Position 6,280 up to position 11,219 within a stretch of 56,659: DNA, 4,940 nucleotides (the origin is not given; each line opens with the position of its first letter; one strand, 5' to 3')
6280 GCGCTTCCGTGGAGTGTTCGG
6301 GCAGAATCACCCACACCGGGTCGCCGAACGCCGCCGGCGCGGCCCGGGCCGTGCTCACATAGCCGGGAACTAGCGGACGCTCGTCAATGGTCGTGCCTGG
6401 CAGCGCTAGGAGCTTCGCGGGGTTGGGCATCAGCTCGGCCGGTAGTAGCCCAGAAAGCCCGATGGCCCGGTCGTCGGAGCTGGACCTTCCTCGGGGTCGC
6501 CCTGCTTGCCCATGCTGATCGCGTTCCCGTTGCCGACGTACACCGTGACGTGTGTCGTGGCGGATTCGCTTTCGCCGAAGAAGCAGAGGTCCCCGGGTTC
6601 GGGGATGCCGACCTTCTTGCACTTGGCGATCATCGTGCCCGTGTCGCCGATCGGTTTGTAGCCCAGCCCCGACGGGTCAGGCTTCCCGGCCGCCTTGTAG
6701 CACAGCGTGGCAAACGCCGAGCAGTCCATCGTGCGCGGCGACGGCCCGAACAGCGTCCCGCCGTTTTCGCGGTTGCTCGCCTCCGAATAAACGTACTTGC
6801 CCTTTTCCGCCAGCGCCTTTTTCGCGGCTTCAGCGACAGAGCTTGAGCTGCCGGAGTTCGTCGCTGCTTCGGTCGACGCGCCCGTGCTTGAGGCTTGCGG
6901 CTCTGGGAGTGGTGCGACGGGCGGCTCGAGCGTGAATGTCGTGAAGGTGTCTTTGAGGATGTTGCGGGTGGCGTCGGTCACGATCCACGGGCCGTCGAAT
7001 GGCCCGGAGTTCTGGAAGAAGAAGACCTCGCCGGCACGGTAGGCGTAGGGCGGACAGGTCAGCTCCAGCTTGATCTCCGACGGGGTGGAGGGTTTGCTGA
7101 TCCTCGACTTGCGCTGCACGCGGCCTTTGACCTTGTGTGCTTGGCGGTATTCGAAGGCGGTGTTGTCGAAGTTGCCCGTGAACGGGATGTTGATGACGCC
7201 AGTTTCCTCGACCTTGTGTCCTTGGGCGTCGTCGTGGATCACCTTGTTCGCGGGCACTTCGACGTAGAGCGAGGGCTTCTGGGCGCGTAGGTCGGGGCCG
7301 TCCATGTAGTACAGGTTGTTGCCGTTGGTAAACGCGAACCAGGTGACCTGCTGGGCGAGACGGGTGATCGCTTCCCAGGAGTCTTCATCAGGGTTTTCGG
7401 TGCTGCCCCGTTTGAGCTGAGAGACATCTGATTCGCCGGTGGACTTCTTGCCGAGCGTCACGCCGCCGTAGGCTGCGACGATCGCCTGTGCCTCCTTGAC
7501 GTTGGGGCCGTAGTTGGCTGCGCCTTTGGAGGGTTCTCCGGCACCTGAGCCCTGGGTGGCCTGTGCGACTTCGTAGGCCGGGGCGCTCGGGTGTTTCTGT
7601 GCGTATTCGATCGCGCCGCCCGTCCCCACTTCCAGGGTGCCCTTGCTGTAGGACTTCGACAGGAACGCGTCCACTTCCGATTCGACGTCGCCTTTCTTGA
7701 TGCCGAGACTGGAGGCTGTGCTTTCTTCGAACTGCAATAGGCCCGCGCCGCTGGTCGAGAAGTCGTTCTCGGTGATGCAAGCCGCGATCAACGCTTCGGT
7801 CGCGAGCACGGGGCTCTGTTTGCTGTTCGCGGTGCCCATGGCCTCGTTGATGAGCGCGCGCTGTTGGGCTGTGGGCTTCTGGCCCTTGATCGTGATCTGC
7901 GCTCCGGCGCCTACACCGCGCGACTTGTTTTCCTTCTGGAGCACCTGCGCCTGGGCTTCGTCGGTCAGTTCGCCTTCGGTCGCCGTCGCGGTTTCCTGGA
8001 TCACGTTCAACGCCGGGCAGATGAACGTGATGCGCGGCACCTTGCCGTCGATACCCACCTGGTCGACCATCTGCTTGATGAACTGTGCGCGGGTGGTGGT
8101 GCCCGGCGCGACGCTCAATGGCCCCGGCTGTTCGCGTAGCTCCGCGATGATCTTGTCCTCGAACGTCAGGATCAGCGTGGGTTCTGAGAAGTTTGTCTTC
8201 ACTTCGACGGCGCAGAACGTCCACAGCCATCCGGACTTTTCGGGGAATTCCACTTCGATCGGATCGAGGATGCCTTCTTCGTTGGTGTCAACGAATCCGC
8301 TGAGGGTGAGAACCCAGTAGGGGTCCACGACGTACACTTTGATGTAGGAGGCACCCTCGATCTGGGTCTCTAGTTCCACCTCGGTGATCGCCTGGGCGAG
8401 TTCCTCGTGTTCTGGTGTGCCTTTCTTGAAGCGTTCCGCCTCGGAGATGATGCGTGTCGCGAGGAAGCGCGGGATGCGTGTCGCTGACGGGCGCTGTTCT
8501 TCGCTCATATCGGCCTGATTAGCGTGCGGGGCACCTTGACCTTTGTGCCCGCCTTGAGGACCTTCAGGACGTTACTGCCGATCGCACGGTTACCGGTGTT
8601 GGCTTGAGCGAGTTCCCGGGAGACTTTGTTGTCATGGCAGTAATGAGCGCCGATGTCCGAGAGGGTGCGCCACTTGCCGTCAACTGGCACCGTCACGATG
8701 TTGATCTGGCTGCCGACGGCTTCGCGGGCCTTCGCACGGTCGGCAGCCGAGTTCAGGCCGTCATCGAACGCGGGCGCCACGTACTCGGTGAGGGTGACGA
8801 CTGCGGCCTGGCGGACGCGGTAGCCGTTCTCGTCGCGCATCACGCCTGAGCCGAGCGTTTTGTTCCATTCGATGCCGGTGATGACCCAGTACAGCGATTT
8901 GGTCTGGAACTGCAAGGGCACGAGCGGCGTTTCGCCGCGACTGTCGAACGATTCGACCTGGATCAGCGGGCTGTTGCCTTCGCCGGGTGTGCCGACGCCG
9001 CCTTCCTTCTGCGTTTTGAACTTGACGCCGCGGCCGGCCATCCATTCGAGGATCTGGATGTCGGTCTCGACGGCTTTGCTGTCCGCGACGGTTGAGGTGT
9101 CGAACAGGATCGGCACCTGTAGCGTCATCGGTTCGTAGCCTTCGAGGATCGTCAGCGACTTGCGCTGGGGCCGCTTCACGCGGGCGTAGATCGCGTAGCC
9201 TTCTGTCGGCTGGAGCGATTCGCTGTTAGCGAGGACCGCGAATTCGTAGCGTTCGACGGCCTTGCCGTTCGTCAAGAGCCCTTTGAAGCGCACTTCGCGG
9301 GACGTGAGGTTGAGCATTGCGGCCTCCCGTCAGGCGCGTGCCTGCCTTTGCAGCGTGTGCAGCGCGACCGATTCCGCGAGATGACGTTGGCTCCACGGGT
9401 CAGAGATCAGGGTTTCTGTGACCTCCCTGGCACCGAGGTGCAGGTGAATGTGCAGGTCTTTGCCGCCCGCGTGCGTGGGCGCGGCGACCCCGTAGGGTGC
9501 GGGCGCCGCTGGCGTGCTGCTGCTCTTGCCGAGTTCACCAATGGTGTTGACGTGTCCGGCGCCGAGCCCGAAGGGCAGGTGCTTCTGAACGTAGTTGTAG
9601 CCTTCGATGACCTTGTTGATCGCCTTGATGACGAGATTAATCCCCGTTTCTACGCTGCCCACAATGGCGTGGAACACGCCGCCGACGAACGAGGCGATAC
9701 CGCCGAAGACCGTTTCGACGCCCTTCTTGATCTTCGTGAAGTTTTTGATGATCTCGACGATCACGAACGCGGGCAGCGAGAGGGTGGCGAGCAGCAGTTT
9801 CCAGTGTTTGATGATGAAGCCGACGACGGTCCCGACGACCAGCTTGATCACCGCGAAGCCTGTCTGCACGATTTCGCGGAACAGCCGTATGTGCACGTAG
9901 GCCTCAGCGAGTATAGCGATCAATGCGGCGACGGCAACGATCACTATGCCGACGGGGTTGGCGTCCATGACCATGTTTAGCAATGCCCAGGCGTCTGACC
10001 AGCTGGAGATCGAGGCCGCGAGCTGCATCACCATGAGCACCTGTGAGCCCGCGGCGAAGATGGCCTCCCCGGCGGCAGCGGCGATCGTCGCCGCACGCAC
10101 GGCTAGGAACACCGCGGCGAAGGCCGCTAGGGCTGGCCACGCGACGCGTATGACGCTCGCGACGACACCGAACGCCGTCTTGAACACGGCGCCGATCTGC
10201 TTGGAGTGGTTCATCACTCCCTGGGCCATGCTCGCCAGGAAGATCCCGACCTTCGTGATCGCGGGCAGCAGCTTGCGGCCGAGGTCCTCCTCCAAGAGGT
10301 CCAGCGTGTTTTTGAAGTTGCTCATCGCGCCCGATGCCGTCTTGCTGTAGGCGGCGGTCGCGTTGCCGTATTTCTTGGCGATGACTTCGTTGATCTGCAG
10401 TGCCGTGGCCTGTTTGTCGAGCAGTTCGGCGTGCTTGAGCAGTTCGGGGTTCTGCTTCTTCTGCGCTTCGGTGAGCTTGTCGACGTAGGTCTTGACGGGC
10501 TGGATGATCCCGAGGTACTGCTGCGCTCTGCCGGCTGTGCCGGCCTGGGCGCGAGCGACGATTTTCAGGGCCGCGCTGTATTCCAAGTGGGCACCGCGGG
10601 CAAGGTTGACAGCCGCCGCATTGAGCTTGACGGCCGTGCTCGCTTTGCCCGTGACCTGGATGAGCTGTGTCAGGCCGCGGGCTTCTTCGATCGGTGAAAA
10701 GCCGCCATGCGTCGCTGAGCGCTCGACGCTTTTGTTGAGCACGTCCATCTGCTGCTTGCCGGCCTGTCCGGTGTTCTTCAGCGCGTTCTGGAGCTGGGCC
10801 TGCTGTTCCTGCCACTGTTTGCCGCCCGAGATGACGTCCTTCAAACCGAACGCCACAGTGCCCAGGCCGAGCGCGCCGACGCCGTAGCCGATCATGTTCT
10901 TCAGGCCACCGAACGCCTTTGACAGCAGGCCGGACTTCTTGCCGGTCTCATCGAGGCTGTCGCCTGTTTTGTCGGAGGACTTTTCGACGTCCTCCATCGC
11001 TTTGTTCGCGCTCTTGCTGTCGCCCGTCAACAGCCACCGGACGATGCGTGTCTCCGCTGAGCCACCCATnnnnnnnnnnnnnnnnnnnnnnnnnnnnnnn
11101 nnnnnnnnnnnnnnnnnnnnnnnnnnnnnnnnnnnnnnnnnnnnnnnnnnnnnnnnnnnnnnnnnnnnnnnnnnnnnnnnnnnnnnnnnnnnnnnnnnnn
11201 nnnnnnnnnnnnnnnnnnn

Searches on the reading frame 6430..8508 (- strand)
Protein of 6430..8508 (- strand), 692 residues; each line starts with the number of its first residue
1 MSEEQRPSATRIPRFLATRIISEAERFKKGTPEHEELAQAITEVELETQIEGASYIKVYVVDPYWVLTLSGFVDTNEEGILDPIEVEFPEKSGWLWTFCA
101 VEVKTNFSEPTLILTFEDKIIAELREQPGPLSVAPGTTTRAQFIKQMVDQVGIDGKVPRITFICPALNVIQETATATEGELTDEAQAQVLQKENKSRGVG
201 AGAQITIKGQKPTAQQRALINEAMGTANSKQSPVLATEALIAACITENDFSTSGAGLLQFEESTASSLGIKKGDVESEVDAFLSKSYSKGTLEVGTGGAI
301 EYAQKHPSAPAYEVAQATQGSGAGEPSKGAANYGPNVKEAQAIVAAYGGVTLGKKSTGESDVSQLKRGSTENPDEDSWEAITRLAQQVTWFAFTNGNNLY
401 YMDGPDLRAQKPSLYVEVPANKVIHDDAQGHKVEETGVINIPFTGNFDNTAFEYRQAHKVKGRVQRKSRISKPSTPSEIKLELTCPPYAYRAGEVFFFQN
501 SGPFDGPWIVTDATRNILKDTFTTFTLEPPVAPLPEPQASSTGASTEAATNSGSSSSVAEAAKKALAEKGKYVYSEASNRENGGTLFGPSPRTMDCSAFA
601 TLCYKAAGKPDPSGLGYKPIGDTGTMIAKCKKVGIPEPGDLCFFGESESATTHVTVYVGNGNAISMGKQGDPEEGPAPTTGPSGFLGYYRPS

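Call 5: search_protein_families(library=phrogs, proteins=[window:6430-8508:-], max_evalue=0.01)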
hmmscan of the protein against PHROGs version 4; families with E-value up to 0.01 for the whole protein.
window:6430-8508:- (692 aa): 4 families
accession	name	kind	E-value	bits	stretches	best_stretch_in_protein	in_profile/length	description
phrog_1015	-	tail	1.1e-07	31.8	1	550-667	642-766/795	tail protein with lysin activity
phrog_400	-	tail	1.1e-06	28.9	1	553-671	517-629/654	tail protein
phrog_20677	-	unknown function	2.9e-06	26.9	1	542-664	415-528/631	-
phrog_12508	-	unknown function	0.00071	20.2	1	568-671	138-237/260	-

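Call 6: search_protein_families(library=pfam, proteins=[window:6430-8508:-], max_evalue=0.1)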
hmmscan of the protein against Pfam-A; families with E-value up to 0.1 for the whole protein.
window:6430-8508:- (692 aa): 1 family
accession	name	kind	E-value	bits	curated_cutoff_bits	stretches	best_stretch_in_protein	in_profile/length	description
PF00877.26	NLPC_P60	-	1.8e-07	31.5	23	1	588-666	8-80/105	NlpC/P60 family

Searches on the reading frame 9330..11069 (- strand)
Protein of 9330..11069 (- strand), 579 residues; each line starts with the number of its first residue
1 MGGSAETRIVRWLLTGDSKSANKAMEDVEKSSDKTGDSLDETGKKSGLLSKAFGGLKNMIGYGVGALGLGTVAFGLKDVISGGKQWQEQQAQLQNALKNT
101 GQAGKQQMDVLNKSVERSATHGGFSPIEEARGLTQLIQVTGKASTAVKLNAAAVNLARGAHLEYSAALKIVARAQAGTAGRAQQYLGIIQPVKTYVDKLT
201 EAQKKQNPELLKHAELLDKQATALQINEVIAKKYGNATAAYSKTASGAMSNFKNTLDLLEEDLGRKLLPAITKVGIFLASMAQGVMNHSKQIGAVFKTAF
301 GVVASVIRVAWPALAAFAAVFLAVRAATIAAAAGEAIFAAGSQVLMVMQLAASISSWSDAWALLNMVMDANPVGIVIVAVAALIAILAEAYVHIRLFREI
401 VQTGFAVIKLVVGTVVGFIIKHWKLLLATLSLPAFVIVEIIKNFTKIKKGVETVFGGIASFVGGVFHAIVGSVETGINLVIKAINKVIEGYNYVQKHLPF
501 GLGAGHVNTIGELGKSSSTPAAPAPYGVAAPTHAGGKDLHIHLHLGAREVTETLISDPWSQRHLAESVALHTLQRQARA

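Call 5: search_protein_families(library=phrogs, proteins=[window:9330-11069:-], max_evalue=0.01)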
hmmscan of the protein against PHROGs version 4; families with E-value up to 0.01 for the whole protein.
window:9330-11069:- (579 aa): 17 families
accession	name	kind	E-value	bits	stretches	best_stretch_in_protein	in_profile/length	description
phrog_3981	-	tail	2.2e-20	74.3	1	19-512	16-489/584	tail length tape measure protein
phrog_58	-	tail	1e-18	68.2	1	22-485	260-767/1544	tail length tape measure protein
phrog_991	-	tail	1.3e-13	50.5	1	19-488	223-793/1966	tail length tape measure protein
phrog_1272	-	tail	4.3e-08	32.3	1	235-488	522-798/1606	tail length tape measure protein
phrog_167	-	tail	1.6e-07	30.5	1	19-423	303-693/1555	tail length tape measure protein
phrog_1068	-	tail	9.1e-07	29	1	240-493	287-515/706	tail length tape measure protein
phrog_4197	-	tail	3.2e-06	26.1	1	232-483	713-950/1783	tail length tape measure protein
phrog_4070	-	tail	4.6e-06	26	1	439-498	342-401/989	tail length tape measure protein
phrog_5218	-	unknown function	6e-06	25.6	1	199-389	469-658/1599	-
phrog_21157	-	tail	0.00027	20.5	1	336-427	687-767/782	minor tail protein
phrog_2276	-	tail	0.00032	20.5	1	232-393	232-378/673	tail length tape measure protein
phrog_2335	-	tail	0.00066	18.7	1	230-395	649-841/1536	tail length tape measure protein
phrog_8462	-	tail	0.00078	19.3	1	194-489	154-427/672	tail length tape measure protein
phrog_971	-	lysis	0.00085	19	1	12-421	266-568/1338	endolysin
phrog_2013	-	tail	0.0018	18.1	1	20-345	25-330/657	lytic tail protein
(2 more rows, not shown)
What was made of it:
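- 9330..11069 (-): Tail length tape measure gene (579 aa). phrog_3981, phrog_58 and other tape measure families, E down to 2e-20 (call 5).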

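Call 6: search_protein_families(library=pfam, proteins=[window:9330-11069:-], max_evalue=0.1)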
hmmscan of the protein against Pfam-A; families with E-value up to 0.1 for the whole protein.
window:9330-11069:- (579 aa): 0 families

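Call 90: search_protein_families(library=ncbifam, proteins=[window:9330-11069:-], max_evalue=1)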
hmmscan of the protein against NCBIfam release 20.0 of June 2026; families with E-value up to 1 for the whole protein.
window:9330-11069:- (579 aa): 0 families
